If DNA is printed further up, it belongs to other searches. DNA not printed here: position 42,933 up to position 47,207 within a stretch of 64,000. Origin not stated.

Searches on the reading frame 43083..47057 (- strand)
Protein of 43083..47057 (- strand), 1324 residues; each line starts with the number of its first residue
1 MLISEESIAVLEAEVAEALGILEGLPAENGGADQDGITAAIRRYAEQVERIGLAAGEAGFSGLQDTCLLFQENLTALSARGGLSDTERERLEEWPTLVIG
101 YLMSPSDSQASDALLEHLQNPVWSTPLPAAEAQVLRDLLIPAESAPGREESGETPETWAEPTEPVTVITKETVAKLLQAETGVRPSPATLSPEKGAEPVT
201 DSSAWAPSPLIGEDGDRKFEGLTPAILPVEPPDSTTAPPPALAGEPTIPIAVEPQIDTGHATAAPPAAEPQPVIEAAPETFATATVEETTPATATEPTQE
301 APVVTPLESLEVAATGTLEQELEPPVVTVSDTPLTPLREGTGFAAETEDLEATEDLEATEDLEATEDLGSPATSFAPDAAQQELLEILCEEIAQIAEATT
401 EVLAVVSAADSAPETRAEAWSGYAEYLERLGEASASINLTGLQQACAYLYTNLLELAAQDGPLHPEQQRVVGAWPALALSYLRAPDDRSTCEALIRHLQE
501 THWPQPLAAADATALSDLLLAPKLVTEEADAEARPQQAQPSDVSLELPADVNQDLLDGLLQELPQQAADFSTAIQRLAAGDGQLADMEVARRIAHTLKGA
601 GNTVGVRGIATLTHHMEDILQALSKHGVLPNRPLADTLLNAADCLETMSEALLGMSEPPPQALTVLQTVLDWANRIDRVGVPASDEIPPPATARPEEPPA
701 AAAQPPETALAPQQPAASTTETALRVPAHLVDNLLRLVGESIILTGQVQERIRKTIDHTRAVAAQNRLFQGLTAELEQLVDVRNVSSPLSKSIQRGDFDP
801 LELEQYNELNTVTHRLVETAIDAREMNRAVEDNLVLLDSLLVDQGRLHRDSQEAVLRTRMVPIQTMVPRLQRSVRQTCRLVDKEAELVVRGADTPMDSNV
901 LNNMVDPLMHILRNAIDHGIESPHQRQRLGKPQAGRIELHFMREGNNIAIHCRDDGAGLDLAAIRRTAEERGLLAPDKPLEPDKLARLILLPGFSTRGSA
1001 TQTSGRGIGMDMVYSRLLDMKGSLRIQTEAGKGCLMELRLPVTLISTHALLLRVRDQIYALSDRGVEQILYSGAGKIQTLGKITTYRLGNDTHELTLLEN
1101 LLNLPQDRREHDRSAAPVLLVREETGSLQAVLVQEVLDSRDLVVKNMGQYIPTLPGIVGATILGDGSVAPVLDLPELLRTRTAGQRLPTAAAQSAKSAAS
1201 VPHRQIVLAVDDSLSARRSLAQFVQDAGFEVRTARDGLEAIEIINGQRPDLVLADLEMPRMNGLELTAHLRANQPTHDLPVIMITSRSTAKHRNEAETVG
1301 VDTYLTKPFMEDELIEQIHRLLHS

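Call 49: search_protein_families(library=pfam, proteins=[window:43083-47057:-], max_evalue=0.001)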
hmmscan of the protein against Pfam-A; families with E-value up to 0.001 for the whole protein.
window:43083-47057:- (1324 aa): 5 families
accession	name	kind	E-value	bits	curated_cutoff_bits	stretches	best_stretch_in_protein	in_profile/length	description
PF00072.30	Response_reg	-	4.8e-29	101.2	30.2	1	1207-1318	1-110/111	Response regulator receiver domain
PF01584.24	CheW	-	2e-12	47.4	23.5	1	1049-1180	2-136/138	CheW-like domain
PF02518.31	HATPase_c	-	4.2e-12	46.9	26.4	1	906-1043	4-110/111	Histidine kinase-, DNA gyrase B-, and HSP90-like ATPase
PF01627.28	Hpt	-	8.9e-12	45.5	24.6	1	554-639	1-75/84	Hpt domain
PF02895.20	H-kinase_dim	-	0.00024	22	23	1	723-776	3-61/68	Signal transducing histidine kinase, homodimeric domain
